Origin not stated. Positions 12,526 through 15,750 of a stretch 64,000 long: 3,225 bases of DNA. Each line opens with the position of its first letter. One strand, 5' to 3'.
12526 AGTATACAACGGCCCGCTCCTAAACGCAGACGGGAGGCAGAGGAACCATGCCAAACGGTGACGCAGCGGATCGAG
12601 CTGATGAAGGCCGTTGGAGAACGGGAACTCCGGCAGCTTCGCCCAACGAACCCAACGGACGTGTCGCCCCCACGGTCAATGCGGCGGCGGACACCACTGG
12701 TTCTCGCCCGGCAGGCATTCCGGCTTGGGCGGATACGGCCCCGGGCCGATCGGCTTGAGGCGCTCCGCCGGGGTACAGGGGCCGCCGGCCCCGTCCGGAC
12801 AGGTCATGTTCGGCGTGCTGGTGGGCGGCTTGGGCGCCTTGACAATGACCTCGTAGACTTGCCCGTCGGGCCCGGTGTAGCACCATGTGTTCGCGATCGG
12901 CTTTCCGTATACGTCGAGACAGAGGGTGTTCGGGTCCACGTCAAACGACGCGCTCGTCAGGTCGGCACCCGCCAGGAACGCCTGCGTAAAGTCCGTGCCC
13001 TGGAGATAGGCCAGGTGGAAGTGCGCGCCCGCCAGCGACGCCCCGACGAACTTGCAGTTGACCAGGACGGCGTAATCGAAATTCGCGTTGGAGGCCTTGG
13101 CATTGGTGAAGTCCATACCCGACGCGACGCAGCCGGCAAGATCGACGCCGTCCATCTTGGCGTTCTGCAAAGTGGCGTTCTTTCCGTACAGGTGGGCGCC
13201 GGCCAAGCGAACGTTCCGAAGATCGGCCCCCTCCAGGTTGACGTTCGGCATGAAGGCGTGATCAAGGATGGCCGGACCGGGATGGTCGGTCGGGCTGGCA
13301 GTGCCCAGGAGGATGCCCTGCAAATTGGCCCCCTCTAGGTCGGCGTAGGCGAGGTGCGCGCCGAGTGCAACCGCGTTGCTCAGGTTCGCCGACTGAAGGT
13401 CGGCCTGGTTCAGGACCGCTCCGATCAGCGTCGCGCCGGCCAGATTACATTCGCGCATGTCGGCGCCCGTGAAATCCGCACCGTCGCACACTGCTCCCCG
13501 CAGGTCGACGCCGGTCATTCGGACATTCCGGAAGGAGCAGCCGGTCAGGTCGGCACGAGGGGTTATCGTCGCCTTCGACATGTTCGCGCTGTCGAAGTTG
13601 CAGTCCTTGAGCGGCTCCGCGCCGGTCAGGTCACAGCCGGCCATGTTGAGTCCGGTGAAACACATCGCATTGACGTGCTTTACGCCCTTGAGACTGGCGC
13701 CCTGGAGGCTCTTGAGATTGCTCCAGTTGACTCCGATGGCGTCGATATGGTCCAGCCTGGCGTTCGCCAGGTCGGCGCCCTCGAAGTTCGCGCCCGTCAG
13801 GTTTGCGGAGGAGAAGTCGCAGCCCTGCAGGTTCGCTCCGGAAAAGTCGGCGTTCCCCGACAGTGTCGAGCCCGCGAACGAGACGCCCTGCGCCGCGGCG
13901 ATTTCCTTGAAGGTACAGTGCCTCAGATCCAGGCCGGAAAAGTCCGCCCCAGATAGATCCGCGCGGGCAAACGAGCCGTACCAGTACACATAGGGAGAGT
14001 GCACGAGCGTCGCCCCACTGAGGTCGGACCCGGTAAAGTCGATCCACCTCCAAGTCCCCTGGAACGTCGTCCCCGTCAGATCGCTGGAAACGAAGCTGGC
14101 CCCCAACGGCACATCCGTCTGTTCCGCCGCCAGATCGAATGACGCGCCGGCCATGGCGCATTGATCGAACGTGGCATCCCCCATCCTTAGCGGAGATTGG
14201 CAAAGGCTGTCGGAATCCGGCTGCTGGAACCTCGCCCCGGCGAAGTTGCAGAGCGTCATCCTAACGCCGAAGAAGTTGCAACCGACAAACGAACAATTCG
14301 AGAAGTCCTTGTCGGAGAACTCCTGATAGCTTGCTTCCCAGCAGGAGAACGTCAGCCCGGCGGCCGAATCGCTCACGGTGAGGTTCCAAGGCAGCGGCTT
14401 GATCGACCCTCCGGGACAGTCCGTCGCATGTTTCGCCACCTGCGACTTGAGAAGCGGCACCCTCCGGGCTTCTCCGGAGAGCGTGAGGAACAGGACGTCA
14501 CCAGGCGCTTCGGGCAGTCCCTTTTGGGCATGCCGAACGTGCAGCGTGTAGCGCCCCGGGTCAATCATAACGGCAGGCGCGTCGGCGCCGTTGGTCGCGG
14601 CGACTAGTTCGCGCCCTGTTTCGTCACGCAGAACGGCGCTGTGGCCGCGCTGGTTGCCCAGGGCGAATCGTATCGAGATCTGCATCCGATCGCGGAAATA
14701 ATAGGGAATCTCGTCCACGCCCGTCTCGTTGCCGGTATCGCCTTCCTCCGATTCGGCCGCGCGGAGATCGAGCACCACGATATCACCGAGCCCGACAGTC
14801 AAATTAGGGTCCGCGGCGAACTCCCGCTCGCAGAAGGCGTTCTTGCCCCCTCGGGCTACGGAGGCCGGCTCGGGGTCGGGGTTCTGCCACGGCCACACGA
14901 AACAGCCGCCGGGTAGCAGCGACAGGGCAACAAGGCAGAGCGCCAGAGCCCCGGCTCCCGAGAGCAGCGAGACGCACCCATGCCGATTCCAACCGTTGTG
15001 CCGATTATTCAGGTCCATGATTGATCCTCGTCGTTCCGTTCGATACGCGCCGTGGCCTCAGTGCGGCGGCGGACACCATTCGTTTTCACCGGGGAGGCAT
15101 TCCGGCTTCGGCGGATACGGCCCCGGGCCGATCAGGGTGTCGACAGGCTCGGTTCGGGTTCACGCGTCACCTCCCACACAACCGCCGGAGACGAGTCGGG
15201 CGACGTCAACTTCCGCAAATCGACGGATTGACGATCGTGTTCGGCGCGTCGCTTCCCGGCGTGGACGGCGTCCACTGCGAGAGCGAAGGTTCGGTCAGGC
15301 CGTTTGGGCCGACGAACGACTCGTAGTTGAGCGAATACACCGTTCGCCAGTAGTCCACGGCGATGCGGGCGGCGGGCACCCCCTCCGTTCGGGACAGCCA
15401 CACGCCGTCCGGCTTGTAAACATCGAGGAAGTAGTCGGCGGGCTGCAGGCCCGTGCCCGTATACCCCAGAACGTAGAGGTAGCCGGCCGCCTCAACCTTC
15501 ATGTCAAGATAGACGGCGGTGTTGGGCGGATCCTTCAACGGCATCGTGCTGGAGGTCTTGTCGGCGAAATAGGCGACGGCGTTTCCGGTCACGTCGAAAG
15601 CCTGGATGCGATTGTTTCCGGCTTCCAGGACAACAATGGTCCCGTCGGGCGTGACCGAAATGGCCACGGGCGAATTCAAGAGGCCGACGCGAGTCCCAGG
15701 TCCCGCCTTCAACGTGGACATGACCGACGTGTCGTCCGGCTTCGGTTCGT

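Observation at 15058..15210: Orphan second copy of a Cys/Pro C-terminal tail that differs almost only at synonymous sites but has no ORF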

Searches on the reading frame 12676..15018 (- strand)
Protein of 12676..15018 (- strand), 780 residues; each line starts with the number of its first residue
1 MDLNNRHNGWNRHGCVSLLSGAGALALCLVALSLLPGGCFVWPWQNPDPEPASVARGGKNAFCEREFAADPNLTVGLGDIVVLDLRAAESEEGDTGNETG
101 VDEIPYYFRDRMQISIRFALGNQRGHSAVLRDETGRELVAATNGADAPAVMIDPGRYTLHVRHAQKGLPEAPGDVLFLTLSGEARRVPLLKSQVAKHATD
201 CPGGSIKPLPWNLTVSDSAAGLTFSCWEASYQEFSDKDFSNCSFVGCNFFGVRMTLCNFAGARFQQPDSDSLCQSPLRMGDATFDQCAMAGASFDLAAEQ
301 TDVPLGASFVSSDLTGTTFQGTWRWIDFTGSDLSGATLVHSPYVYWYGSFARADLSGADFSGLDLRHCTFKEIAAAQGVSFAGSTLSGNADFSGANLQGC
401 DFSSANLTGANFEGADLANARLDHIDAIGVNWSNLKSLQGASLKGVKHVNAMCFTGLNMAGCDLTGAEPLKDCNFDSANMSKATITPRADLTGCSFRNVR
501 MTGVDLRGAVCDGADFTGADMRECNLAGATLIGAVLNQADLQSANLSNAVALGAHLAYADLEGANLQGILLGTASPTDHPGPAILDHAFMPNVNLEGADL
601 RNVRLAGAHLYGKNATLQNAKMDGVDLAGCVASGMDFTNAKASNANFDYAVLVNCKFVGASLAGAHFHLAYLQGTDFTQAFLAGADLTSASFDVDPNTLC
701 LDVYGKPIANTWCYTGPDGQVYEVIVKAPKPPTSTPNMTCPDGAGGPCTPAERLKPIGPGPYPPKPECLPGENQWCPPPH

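Call 6: search_protein_families(library=pfam, proteins=[window:12676-15018:-], max_evalue=0.01)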
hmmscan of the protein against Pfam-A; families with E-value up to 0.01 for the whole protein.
window:12676-15018:- (780 aa): 3 families
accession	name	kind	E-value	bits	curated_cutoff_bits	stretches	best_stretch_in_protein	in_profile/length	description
PF00805.28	Pentapeptide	-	5.6e-61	202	20.2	9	389-422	5-38/40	Pentapeptide repeats (8 copies)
PF13576.12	Pentapeptide_3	-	3.3e-41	139.7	27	5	381-424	1-46/48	Pentapeptide repeats (9 copies)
PF13599.13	Pentapeptide_4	-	3.8e-37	126.7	38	5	349-421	7-77/78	Pentapeptide repeat region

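Call 27: find_homologous_proteins(query=window:12676-15018:-, max_evalue=1e-20)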
Query window:12676-15018:- (780 aa): 225 proteins with E <= 1e-20 among 8000 candidates; the best 120 are listed.
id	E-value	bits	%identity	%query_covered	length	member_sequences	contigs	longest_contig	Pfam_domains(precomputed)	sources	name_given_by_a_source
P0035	0.0e+0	1817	100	100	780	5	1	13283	PF13576.13,PF13599.14,PF00805.29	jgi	-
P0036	1.6e-67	246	36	58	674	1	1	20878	PF13576.13,PF13599.14,PF00805.29,PF23894.3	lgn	-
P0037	2.0e-66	243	32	94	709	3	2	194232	PF13576.13,PF13599.14,PF00805.29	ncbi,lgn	-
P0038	1.5e-57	214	30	92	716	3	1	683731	PF13576.13,PF13599.14,PF00805.29,PF23894.3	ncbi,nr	ncbi:MAG: pentapeptide repeat-containing protein [Phycisphaerae bacterium]|nr:pentapeptide repeat-co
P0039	2.0e-53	200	29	91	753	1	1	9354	PF13576.13,PF13599.14,PF00805.29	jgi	-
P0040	4.8e-53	199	29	62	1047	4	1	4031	PF13576.13,PF13599.14,PF00805.29,PF13472.13,PF25296.2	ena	-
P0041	1.1e-51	194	31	54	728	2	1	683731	PF13229.13,PF13576.13,PF13599.14,PF00805.29,PF23894.3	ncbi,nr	ncbi:MAG: pentapeptide repeat-containing protein [Phycisphaerae bacterium]|nr:pentapeptide repeat-co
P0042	1.1e-50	191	32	42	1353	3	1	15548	PF13576.13,PF13599.14,PF00805.29,PF25296.2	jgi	jgi:uncharacterized protein YjbI with pentapeptide repeats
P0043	1.4e-50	190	28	86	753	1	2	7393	PF13576.13,PF13599.14,PF00805.29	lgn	-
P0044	7.3e-50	188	30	88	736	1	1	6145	PF13576.13,PF13599.14,PF00805.29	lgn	-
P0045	6.8e-49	185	28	87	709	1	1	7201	PF13576.13,PF13599.14,PF00805.29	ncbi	-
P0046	3.6e-48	182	28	92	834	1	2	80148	PF13576.13,PF13599.14,PF00805.29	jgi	jgi:uncharacterized protein YjbI with pentapeptide repeats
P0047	6.0e-48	182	28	93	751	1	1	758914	PF13576.13,PF13599.14,PF00805.29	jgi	jgi:uncharacterized protein YjbI with pentapeptide repeats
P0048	2.9e-47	179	28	88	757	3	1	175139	PF13576.13,PF13599.14,PF00805.29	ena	-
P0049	1.6e-45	174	27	59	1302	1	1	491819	PF13576.13,PF13599.14,PF00805.29,PF25021.2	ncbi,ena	-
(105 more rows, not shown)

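Call 28: find_encoding_contigs(protein=P0035, flank=10000, max_places=10)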
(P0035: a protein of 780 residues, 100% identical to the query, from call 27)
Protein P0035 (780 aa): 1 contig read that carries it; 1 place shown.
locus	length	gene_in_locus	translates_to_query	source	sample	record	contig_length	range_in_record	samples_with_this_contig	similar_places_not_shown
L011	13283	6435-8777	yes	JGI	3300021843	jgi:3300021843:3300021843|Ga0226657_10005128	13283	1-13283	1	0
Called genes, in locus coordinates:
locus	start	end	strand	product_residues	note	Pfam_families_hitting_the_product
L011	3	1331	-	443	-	?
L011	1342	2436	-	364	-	-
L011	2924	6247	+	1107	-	-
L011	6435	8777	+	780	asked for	PF13599:Pentapeptide_4, PF00805:Pentapeptide, PF13576:Pentapeptide_3, PF13599:Pentapeptide_4 (weak), PF00805:Pentapeptide, PF13576:Pentapeptide_3 (weak), PF00805:Pentapeptide (weak), PF13599:Pentapeptide_4 (weak)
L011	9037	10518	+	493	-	PF00989:PAS, PF08448:PAS_4, PF13426:PAS_9, PF00158:Sigma54_activat, PF14532:Sigma54_activ_2, PF07728:AAA_5, PF25601:AAA_lid_14, PF02954:HTH_8, +2 more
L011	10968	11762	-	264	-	PF01946:Thi4, PF00890:FAD_binding_2 (weak), PF01266:DAO, PF01494:FAD_binding_3 (faint), PF03486:HI0933_like (weak), PF12831:FAD_oxidored, PF13450:NAD_binding_8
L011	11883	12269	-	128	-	PF14574:RACo_C_ter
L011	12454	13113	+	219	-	PF02579:Nitro_FeMo-Co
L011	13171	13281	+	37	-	?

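Call 29: list_cluster_members(proteins=[P0035, P0001, P0002])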
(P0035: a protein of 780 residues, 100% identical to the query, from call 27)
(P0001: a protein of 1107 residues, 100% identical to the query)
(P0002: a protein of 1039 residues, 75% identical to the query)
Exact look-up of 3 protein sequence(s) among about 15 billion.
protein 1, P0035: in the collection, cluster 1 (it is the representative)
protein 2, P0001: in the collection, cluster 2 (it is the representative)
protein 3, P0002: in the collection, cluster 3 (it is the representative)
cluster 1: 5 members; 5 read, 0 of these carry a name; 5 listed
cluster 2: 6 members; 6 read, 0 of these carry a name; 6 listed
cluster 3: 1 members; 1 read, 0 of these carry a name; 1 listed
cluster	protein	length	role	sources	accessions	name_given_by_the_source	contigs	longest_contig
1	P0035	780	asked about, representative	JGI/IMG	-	-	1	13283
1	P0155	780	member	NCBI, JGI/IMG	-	-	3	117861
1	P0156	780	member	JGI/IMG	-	-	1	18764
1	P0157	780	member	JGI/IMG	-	-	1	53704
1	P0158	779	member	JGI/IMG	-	-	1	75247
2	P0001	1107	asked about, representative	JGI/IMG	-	-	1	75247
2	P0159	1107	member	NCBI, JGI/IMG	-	-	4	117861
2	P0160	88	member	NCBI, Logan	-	-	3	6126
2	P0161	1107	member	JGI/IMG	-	-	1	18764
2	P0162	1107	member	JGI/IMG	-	-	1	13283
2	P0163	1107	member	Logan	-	-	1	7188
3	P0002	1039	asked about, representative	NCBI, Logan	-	-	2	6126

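Call 30: find_encoding_contigs(protein=P0155, flank=5000, max_places=6)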
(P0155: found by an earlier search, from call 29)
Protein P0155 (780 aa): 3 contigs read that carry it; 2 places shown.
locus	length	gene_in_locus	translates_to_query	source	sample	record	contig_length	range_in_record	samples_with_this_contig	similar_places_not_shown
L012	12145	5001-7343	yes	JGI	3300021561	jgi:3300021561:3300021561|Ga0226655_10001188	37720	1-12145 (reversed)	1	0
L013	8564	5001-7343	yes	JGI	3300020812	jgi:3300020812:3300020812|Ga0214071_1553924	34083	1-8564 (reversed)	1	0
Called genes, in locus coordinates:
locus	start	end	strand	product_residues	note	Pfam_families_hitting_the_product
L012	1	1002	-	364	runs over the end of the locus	-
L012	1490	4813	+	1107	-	-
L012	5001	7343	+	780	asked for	PF13599:Pentapeptide_4, PF00805:Pentapeptide, PF13576:Pentapeptide_3, PF13599:Pentapeptide_4 (weak), PF00805:Pentapeptide, PF13599:Pentapeptide_4 (weak), PF13576:Pentapeptide_3 (weak), PF00805:Pentapeptide (weak), +1 more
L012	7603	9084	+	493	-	PF00989:PAS, PF08448:PAS_4, PF13426:PAS_9, PF00158:Sigma54_activat, PF14532:Sigma54_activ_2, PF07728:AAA_5, PF25601:AAA_lid_14, PF02954:HTH_8, +3 more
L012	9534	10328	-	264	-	PF01946:Thi4, PF00890:FAD_binding_2 (weak), PF01266:DAO, PF01494:FAD_binding_3 (faint), PF03486:HI0933_like (weak), PF12831:FAD_oxidored, PF13450:NAD_binding_8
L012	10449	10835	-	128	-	PF14574:RACo_C_ter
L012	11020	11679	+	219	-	PF02579:Nitro_FeMo-Co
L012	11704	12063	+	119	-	PF17253:DUF5320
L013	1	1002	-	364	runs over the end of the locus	-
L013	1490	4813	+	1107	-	-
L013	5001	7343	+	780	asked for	PF13599:Pentapeptide_4, PF00805:Pentapeptide, PF13576:Pentapeptide_3, PF13599:Pentapeptide_4 (weak), PF00805:Pentapeptide, PF13599:Pentapeptide_4 (weak), PF13576:Pentapeptide_3 (weak), PF00805:Pentapeptide (weak), +1 more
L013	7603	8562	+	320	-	?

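Call 31: find_encoding_contigs(protein=P0163, flank=5000, max_places=4)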
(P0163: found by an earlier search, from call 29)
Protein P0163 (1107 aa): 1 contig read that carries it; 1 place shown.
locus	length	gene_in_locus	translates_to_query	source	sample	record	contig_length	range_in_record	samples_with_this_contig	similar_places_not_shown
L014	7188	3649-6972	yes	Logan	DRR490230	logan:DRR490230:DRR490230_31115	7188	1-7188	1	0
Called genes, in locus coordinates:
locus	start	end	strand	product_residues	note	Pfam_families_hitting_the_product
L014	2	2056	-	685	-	?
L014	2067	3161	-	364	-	-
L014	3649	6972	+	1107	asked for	-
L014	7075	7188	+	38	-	?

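Call 43: find_encoding_contigs(protein=P0038, flank=8000, max_places=2)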
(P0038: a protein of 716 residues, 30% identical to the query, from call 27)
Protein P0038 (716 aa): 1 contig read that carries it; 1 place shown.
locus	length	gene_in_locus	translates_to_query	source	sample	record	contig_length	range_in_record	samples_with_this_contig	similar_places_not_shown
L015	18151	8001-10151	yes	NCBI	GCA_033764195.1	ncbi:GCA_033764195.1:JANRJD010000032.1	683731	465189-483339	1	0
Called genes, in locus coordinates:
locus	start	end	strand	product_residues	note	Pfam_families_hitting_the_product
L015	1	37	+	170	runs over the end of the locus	PF08002:DUF1697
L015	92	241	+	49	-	-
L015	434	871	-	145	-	PF03061:4HBT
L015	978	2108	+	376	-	PF01075:Glyco_transf_9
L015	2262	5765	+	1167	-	-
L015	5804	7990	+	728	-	PF13229:Beta_helix (faint), PF23894:LD_SV2 (faint), PF00805:Pentapeptide (weak), PF13599:Pentapeptide_4 (weak), PF13576:Pentapeptide_3 (weak), PF00805:Pentapeptide (weak), PF13599:Pentapeptide_4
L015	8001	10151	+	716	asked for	PF13576:Pentapeptide_3 (faint), PF23894:LD_SV2 (faint), PF13599:Pentapeptide_4 (weak), PF00805:Pentapeptide (weak), PF13599:Pentapeptide_4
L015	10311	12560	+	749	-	PF13576:Pentapeptide_3 (faint), PF00805:Pentapeptide (weak), PF13599:Pentapeptide_4 (weak)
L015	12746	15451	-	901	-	PF02861:Clp_N (weak), PF00004:AAA, PF13191:AAA_16 (weak), PF23569:NBD_SMAX1 (weak), PF17871:AAA_lid_9, PF07724:AAA_2, PF07728:AAA_5 (weak), PF10431:ClpB_D2-small, +4 more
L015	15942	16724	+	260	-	PF00378:ECH_1, PF16113:ECH_2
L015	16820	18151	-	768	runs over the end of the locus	PF12768:Rax2 (faint), PF17164:DUF5122 (faint)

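Call 44: find_encoding_contigs(protein=P0036, flank=8000, max_places=2)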
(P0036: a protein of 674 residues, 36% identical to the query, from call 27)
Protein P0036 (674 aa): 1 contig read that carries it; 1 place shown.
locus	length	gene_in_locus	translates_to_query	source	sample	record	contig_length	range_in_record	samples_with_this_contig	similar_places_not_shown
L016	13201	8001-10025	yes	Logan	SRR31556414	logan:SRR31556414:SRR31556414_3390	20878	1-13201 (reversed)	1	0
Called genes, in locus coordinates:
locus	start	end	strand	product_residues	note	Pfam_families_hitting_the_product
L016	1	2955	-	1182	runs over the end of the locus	PF03935:SKN1_KRE6_Sbg1 (weak), PF00722:Glyco_hydro_16, PF26113:GH16_XgeA (weak), PF18911:PKD_4 (faint), PF22352:K319L-like_PKD, PF00754:F5_F8_type_C, PF22633:F5_F8_type_C_2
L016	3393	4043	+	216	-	-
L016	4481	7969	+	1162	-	-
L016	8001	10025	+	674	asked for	PF13576:Pentapeptide_3 (faint), PF23894:LD_SV2 (faint), PF00805:Pentapeptide, PF13599:Pentapeptide_4 (weak)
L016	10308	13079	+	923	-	-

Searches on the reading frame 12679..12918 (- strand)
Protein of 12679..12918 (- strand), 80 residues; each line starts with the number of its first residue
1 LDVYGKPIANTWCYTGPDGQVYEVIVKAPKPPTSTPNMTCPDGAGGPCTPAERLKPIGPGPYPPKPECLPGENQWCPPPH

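Call 9: find_homologous_proteins(query=window:12679-12891:-, max_evalue=0.1)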
Query seq(71 aa): no candidate shares three 5-residue words with the query. No homologue found.

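Call 34: search_protein_representatives(protein=window:12679-12918:-)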
Query: 80 residues. Proteins with E-value up to 0.001 (for the whole library): 9; up to 1e-10: 1; up to 1e-30: 1. The best 9 are listed.
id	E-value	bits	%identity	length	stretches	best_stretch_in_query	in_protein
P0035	1.7e-46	173.1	99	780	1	1-80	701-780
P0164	1.6e-10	57.6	43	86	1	10-78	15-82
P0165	1.1e-05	42.1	46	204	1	10-71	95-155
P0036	2.1e-05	41.2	47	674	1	12-79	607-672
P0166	2.3e-04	37.9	41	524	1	9-72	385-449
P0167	2.9e-04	37.5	40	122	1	9-76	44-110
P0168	3.4e-04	37.3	45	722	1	9-79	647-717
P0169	4.8e-04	36.8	53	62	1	35-72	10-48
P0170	6.5e-04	36.4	44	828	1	13-76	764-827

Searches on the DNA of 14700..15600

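Call 38: search_rna_families(source=window, start=14700, end=15600, threshold=evalue, max_evalue=1)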
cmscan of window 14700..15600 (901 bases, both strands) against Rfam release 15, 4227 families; matches with E-value up to 1: 0.
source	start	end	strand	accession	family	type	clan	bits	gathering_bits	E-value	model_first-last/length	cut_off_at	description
